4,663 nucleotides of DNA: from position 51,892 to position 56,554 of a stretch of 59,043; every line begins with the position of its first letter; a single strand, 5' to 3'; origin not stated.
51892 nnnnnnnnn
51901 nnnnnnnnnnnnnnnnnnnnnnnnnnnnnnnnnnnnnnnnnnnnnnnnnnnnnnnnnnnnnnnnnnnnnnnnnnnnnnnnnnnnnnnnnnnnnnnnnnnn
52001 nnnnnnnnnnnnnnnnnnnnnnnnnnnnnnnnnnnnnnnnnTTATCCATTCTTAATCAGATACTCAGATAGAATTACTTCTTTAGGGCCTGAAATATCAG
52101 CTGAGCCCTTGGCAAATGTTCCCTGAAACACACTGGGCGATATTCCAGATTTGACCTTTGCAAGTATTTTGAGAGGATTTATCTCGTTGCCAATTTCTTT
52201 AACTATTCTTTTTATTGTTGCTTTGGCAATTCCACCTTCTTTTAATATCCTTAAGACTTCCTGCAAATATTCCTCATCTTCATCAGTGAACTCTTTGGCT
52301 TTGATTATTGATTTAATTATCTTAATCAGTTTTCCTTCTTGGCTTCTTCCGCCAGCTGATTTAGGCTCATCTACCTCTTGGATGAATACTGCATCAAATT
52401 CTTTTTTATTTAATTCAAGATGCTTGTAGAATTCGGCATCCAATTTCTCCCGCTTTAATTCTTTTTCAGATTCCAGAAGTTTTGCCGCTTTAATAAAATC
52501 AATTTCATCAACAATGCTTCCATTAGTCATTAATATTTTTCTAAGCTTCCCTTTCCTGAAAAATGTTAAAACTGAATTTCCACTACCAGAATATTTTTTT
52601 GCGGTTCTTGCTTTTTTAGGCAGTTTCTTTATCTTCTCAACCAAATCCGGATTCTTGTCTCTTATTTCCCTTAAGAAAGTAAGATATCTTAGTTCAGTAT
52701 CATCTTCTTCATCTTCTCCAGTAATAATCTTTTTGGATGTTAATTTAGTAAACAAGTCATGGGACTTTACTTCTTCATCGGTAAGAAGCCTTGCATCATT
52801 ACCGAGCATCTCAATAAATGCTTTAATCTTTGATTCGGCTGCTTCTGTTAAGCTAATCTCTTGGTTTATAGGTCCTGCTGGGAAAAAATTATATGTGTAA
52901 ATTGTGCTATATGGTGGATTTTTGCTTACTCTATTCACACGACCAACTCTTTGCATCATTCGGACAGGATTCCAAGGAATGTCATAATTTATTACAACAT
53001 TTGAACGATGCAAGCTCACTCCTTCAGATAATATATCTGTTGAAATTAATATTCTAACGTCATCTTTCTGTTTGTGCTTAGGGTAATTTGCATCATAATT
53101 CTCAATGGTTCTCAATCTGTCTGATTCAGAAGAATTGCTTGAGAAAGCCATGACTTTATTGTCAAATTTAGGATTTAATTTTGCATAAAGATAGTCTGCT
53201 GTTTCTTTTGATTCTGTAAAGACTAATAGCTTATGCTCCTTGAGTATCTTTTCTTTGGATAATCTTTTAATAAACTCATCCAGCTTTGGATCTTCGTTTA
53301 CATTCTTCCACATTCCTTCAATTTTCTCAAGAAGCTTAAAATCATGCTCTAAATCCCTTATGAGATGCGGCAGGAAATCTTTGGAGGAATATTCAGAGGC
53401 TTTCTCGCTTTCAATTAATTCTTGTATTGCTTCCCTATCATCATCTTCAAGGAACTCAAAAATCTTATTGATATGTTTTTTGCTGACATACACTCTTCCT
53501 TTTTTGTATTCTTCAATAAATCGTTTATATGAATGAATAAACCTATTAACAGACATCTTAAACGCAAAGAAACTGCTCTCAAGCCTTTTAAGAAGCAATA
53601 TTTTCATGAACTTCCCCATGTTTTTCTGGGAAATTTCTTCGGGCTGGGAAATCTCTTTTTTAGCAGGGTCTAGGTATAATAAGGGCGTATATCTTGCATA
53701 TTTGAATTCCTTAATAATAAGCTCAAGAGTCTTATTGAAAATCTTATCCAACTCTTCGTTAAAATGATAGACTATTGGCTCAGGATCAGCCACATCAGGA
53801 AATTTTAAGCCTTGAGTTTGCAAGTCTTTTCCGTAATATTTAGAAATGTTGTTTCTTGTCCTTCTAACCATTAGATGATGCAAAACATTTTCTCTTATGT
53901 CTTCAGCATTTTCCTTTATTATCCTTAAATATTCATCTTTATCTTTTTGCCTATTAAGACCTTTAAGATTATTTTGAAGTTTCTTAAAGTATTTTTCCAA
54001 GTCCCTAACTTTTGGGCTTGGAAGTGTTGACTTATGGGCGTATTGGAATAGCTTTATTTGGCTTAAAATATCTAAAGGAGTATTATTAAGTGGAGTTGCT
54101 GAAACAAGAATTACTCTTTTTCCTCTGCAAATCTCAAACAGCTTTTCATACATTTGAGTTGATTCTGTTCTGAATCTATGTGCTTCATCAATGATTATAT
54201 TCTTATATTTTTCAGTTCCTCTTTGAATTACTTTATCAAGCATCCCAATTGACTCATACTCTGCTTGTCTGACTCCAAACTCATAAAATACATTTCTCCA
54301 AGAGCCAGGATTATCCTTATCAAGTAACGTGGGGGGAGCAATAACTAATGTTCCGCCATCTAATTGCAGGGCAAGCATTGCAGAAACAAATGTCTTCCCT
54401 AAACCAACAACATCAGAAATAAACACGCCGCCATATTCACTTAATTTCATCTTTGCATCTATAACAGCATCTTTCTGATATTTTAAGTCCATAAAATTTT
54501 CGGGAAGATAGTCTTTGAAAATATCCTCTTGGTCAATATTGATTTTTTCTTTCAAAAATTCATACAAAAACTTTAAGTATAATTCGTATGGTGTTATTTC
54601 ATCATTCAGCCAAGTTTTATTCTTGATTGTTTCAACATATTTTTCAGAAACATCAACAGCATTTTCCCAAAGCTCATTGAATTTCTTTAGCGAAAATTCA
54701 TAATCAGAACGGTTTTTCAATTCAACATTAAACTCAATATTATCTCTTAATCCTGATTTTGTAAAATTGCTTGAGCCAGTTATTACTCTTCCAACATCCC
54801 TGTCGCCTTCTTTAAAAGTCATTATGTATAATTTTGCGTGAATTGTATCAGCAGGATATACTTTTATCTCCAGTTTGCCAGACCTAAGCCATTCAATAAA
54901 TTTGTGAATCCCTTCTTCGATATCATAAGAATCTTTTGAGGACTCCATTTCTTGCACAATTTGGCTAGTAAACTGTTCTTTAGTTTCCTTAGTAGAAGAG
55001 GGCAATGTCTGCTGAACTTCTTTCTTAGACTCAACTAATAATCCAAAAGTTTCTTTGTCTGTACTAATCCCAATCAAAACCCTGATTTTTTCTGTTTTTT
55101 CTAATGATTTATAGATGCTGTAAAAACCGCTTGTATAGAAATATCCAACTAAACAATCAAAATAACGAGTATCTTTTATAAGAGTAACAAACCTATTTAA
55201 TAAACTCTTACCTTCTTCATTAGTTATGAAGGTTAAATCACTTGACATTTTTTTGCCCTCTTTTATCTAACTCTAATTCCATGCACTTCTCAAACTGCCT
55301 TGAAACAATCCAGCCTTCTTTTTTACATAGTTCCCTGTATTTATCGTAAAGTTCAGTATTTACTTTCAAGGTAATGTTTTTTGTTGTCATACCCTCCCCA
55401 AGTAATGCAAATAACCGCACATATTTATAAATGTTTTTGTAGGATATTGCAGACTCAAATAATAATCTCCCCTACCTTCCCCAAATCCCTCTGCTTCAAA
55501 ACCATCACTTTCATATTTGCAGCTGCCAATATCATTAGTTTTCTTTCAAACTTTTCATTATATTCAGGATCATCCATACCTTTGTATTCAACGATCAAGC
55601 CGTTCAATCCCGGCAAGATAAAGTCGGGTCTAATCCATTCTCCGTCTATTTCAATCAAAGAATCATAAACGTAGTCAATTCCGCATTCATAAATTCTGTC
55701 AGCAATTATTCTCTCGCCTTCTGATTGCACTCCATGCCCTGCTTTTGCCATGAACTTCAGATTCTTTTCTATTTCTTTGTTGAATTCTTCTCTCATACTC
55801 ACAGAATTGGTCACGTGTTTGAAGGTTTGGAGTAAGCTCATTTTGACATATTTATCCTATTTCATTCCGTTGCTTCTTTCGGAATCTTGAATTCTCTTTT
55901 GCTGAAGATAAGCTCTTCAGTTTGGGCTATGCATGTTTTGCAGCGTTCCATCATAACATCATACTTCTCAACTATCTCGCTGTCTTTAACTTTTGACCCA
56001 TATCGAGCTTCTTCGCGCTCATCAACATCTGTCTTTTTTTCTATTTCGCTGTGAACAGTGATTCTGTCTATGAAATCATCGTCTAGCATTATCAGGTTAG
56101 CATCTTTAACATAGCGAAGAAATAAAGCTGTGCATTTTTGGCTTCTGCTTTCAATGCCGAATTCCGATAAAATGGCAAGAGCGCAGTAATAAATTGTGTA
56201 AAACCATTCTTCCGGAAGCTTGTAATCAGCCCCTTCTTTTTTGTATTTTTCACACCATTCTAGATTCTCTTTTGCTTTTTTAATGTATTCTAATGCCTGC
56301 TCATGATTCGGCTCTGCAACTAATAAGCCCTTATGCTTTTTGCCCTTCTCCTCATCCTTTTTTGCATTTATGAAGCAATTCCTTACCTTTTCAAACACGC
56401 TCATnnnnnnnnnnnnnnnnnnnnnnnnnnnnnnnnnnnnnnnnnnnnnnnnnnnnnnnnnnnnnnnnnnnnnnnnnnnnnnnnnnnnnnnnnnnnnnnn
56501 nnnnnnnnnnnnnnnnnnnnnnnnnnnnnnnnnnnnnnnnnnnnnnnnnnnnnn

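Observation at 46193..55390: RHH / PLD-SNF2 / 1197-aa N6-MTase / 533-aa orphan / Cas4-like nuclease operon that fits no canonical defence architecture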

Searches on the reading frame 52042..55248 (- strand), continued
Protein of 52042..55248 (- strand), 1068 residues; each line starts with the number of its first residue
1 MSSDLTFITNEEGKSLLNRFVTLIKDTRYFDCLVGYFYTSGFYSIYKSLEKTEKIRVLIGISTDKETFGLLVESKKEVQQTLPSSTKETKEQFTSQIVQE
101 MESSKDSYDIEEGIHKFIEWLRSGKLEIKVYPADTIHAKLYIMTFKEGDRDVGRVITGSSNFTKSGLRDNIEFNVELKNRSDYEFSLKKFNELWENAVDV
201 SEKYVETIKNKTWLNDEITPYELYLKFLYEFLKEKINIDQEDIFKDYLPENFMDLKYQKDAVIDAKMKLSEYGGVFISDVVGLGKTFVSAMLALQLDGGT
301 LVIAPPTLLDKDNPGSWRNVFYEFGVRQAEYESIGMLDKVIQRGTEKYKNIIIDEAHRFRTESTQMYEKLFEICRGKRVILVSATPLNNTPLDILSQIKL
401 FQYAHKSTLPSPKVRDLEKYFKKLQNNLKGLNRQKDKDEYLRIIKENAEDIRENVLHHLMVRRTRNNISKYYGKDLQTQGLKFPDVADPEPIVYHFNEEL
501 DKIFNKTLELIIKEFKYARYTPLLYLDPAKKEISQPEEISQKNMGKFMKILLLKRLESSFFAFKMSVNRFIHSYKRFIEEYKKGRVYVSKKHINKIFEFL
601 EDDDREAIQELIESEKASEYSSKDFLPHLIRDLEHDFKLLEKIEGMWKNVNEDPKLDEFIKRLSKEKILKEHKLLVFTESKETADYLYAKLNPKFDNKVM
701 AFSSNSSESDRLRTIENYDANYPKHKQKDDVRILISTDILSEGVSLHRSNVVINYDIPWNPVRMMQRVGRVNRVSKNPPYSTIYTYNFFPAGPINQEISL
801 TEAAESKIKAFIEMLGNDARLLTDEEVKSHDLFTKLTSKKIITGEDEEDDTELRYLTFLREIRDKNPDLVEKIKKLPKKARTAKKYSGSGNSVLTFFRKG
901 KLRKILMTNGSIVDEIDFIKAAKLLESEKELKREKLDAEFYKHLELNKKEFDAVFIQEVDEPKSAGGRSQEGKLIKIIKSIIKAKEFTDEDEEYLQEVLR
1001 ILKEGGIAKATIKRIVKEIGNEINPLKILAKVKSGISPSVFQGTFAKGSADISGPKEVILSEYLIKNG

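Call 81: search_protein_families(library=pfam, proteins=[L013:6186-8882:+, L017:1749-2951:+, L017:10873-12018:+, L043:2083-3243:+, L051:7214-8740:+, L051:8748-9338:+, L024:16817-17662:+, L064:8780-9970:+, L034:2468-3808:-, L011:16558-17175:+], max_evalue=0.001)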
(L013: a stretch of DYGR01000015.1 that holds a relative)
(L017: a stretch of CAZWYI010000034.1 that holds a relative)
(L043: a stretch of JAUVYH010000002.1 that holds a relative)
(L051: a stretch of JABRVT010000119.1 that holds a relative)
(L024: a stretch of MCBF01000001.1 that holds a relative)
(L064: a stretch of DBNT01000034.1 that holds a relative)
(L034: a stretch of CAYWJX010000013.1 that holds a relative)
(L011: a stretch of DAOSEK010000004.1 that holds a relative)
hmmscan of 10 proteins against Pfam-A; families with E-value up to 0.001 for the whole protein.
L013:6186-8882:+ (898 aa): 7 families
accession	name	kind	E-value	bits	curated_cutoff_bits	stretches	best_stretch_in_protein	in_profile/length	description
PF00122.25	E1-E2_ATPase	-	6.6e-51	172.8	28.1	1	117-308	2-181/181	E1-E2 ATPase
PF00689.26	Cation_ATPase_C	-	3.7e-47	160.8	27.3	1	717-889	1-174/175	Cation transporting ATPase, C-terminus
PF13246.12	Cation_ATPase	-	1.1e-24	86.7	21.7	1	387-471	1-91/91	Cation transport ATPase (P-type)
PF00690.31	Cation_ATPase_N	-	3.5e-21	75.1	20.4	1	10-77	1-69/69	Cation transporter/ATPase, N-terminus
PF00702.32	Hydrolase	-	4.2e-19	70.1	26.4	1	326-645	3-190/191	haloacid dehalogenase-like hydrolase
PF08282.18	Hydrolase_3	-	1.6e-05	25.2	20.9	0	628-678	205-254/255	haloacid dehalogenase-like hydrolase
PF12710.13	HAD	-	4.2e-05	24.5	27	1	493-643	48-189/189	haloacid dehalogenase-like hydrolase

L017:1749-2951:+ (400 aa): 1 family
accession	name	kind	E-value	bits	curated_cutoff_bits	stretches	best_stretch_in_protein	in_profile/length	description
PF12705.13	PDDEXK_1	-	4.5e-34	118.9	22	1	5-249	3-246/247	PD-(D/E)XK nuclease superfamily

L017:10873-12018:+ (381 aa): 5 families
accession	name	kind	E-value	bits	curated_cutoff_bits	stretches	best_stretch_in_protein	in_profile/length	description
PF06114.19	Peptidase_M78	-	2e-17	63.6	22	1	171-294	2-122/123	IrrE N-terminal-like domain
PF01381.28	HTH_3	-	3.7e-11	43.3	23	1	15-66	2-53/55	Helix-turn-helix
PF13560.12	HTH_31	-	1.5e-06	28.9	27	1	15-64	7-57/64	Helix-turn-helix domain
PF12844.13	HTH_19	-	2.4e-06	27.8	30.2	1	16-67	6-56/64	Helix-turn-helix domain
PF13413.12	HTH_25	-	0.00036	20.7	24.6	0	15-46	3-34/62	Helix-turn-helix domain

L043:2083-3243:+ (386 aa): 4 families
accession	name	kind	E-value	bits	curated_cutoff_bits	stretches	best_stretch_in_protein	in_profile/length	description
PF00266.25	Aminotran_5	-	1.1e-92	311.3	21.5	1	4-366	1-371/371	Aminotransferase class-V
PF01212.27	Beta_elim_lyase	-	8.5e-10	38.9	27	1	46-177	33-169/288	Beta-eliminating lyase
PF01041.23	DegT_DnrJ_EryC1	-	2.3e-08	34.1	19.8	1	62-182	39-151/360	DegT/DnrJ/EryC1/StrS aminotransferase family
PF01053.26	Cys_Met_Meta_PP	-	3.6e-06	26.2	27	1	35-203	42-199/381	Cys/Met metabolism PLP-dependent enzyme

L051:7214-8740:+ (508 aa): 2 families
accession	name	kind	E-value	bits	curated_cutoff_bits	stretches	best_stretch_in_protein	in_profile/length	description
PF00294.29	PfkB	-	1.1e-35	123.9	25.8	1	16-320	3-297/302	pfkB family carbohydrate kinase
PF01467.32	CTP_transf_like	-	2.9e-20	73.3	21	1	363-456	1-92/133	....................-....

L051:8748-9338:+ (196 aa): 2 families
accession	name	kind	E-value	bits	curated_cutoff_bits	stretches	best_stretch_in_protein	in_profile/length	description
PF13580.11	SIS_2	-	8.9e-27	94.2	27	1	17-147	8-138/138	SIS domain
PF01380.27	SIS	-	4.7e-10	39.8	25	1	93-169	34-110/131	SIS domain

L024:16817-17662:+ (281 aa): 2 families
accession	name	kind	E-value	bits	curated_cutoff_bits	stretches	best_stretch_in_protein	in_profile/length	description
PF04343.18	DUF488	-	1.7e-23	84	22.2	1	153-270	2-120/121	Domain of unknown function DUF488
PF22751.1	DUF488-N3a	-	0.00078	20.2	27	0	237-275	79-118/118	Active DUF488-N3 subclade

L064:8780-9970:+ (396 aa): 4 families
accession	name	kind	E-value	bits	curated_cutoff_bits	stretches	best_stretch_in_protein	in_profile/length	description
PF00155.27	Aminotran_1_2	-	7e-81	272.6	19.7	1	30-388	2-361/361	Aminotransferase class I and II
PF01041.23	DegT_DnrJ_EryC1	-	1.7e-09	37.8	19.8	1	94-201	45-145/360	DegT/DnrJ/EryC1/StrS aminotransferase family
PF01276.26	OKR_DC_1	-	0.00028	20.2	27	1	93-163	86-155/417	Orn/Lys/Arg decarboxylase, major domain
PF01053.26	Cys_Met_Meta_PP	-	0.00031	19.8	27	1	84-202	63-174/381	Cys/Met metabolism PLP-dependent enzyme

L034:2468-3808:- (446 aa): 3 families
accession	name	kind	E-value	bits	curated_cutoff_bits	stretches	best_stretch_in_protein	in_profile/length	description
PF00239.26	Resolvase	-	9.1e-20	71.7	23.3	1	31-175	3-143/145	Resolvase, N terminal domain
PF07508.19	Recombinase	-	3.3e-17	63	21.1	1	202-292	2-101/102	Recombinase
PF13408.12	Zn_ribbon_recom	-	5.2e-08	33.6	25.3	1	304-364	2-56/58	Recombinase zinc beta ribbon domain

L011:16558-17175:+ (205 aa): 0 families

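Call 95: find_related_loci(query=window:52042-55248:-, collection=viral_contigs, flank=6000)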
Query window:52042-55248:- (1068 aa) in viral_contigs; peptide patterns used: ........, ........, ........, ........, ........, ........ (x = any residue, [..] = any of these).
9 stretches matched a pattern; 1 encode a relative of the query (tblastn E <= 1e-3); 1 distinct loci.
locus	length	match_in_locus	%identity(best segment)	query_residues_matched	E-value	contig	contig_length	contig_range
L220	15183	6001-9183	69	1-1068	0e+0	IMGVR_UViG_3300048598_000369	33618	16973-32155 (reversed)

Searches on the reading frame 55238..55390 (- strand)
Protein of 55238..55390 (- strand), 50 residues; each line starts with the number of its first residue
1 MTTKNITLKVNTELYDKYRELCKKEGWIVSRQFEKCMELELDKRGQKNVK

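Call 5: search_protein_families(library=pfam, proteins=[window:55238-55390:-], max_evalue=0.01)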
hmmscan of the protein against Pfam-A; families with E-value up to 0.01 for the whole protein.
window:55238-55390:- (50 aa): 1 family
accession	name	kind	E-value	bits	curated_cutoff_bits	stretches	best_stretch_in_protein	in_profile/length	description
PF10723.15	RepB-RCR_reg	-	0.0065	16.8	21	1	2-44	38-80/81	Replication regulatory protein RepB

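Call 6: search_protein_families(library=padloc, proteins=[window:55238-55390:-], max_evalue=0.01)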
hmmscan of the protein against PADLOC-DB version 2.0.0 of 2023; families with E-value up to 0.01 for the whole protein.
window:55238-55390:- (50 aa): 0 families

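Call 7: search_protein_families(library=ncbifam, proteins=[window:55238-55390:-], max_evalue=0.01)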
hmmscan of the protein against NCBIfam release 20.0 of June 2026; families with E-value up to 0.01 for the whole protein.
window:55238-55390:- (50 aa): 0 families

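Call 11: search_protein_families(library=phrogs, proteins=[window:55238-55390:-], max_evalue=0.001)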
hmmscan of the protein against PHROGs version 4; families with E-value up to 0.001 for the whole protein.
window:55238-55390:- (50 aa): 0 families

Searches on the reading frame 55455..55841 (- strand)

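Call 5: search_protein_families(library=pfam, proteins=[window:55455-55841:-], max_evalue=0.01)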
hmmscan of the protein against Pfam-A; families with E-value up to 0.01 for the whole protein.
window:55455-55841:- (128 aa): 0 families

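Call 6: search_protein_families(library=padloc, proteins=[window:55455-55841:-], max_evalue=0.01)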
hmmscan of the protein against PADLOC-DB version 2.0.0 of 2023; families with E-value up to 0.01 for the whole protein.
window:55455-55841:- (128 aa): 4 families
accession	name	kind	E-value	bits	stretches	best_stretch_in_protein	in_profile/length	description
PDLC01150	HEAT_CxxC_PDDEXK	-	9e-14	49.4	1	17-115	170-268/288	HEAT_CxxC_PD-DEXK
PDLC05065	PDC-S68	-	3e-12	43.2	1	12-110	1082-1183/1221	-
PDLC05067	PDC-S69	-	2.7e-09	35.1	1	15-125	168-275/289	-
PDLC05066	PDC-S68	-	8.1e-07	25.4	1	3-101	1070-1168/1202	-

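Call 7: search_protein_families(library=ncbifam, proteins=[window:55455-55841:-], max_evalue=0.01)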
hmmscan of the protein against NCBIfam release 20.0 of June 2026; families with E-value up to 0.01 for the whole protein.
window:55455-55841:- (128 aa): 0 families

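Call 11: search_protein_families(library=phrogs, proteins=[window:55455-55841:-], max_evalue=0.001)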
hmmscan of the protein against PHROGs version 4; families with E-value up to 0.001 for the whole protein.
window:55455-55841:- (128 aa): 0 families

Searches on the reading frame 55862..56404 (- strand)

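Call 5: search_protein_families(library=pfam, proteins=[window:55862-56404:-], max_evalue=0.01)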
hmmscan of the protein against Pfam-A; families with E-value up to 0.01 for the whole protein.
window:55862-56404:- (180 aa): 1 family
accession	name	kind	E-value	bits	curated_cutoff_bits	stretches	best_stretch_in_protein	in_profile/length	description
PF07065.19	D123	-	0.0063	16.2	24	0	84-179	10-103/300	D123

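Call 6: search_protein_families(library=padloc, proteins=[window:55862-56404:-], max_evalue=0.01)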
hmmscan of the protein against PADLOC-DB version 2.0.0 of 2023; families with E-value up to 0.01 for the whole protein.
window:55862-56404:- (180 aa): 0 families

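Call 7: search_protein_families(library=ncbifam, proteins=[window:55862-56404:-], max_evalue=0.01)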
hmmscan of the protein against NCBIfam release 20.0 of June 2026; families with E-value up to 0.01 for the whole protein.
window:55862-56404:- (180 aa): 0 families

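Call 11: search_protein_families(library=phrogs, proteins=[window:55862-56404:-], max_evalue=0.001)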
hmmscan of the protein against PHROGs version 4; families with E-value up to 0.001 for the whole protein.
window:55862-56404:- (180 aa): 0 families
